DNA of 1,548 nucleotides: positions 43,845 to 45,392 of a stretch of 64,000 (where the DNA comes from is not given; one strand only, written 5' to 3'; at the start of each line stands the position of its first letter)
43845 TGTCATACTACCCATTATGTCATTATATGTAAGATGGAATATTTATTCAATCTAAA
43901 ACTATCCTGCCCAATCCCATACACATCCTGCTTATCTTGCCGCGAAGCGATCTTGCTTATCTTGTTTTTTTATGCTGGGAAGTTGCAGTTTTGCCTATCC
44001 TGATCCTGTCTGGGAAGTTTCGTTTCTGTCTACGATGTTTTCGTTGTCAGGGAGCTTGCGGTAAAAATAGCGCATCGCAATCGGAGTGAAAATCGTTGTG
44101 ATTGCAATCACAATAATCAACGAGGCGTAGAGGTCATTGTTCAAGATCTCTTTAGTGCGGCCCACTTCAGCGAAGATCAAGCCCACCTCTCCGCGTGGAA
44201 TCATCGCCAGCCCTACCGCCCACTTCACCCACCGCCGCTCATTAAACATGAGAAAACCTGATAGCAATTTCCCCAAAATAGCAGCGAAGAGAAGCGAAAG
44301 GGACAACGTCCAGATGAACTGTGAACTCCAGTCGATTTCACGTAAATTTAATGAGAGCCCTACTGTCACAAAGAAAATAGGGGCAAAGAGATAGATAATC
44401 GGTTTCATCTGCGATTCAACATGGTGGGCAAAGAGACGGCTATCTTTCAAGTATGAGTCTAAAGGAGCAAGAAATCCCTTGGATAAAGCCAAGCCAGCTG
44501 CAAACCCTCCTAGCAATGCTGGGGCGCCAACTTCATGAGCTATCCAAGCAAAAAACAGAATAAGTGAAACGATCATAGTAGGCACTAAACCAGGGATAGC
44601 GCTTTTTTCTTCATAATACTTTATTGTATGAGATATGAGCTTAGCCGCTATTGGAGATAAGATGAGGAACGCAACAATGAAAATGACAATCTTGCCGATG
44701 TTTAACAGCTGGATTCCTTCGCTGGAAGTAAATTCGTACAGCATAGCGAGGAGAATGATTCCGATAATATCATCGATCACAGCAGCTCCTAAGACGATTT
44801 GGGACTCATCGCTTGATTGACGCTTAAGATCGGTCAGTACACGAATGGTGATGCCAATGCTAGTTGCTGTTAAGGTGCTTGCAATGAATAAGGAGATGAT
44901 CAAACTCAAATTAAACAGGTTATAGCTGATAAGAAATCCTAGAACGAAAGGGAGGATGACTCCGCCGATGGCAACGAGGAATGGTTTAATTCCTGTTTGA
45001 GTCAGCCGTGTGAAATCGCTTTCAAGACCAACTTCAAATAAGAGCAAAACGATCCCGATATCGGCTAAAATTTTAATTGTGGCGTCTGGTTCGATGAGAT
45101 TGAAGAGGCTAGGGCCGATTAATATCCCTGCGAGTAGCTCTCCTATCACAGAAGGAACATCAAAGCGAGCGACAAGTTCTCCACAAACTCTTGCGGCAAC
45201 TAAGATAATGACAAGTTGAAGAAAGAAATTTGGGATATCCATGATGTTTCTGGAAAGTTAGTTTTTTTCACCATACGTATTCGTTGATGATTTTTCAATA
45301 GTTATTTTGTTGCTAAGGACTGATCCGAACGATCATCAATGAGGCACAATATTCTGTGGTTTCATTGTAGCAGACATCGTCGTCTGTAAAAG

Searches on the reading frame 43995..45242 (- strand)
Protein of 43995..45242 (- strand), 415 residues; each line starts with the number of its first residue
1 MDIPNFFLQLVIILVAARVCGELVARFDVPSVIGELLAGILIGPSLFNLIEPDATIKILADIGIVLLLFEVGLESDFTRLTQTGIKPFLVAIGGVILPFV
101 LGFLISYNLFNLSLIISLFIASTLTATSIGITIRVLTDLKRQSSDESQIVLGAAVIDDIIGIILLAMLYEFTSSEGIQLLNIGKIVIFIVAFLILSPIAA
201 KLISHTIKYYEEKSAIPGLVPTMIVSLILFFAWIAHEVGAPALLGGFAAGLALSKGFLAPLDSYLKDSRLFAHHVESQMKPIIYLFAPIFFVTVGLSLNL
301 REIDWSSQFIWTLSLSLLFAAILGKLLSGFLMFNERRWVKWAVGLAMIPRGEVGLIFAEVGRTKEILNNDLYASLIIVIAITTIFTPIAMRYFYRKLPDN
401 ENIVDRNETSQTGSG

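Call 66: search_protein_families(library=pfam, proteins=[window:43995-45242:-], max_evalue=0.00001)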
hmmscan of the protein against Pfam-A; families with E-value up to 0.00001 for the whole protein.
window:43995-45242:- (415 aa): 1 family
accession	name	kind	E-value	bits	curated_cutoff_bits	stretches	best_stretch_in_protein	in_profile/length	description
PF00999.27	Na_H_Exchanger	-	1.3e-65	222.2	26.2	1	17-389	4-373/375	Sodium/hydrogen exchanger, transmembrane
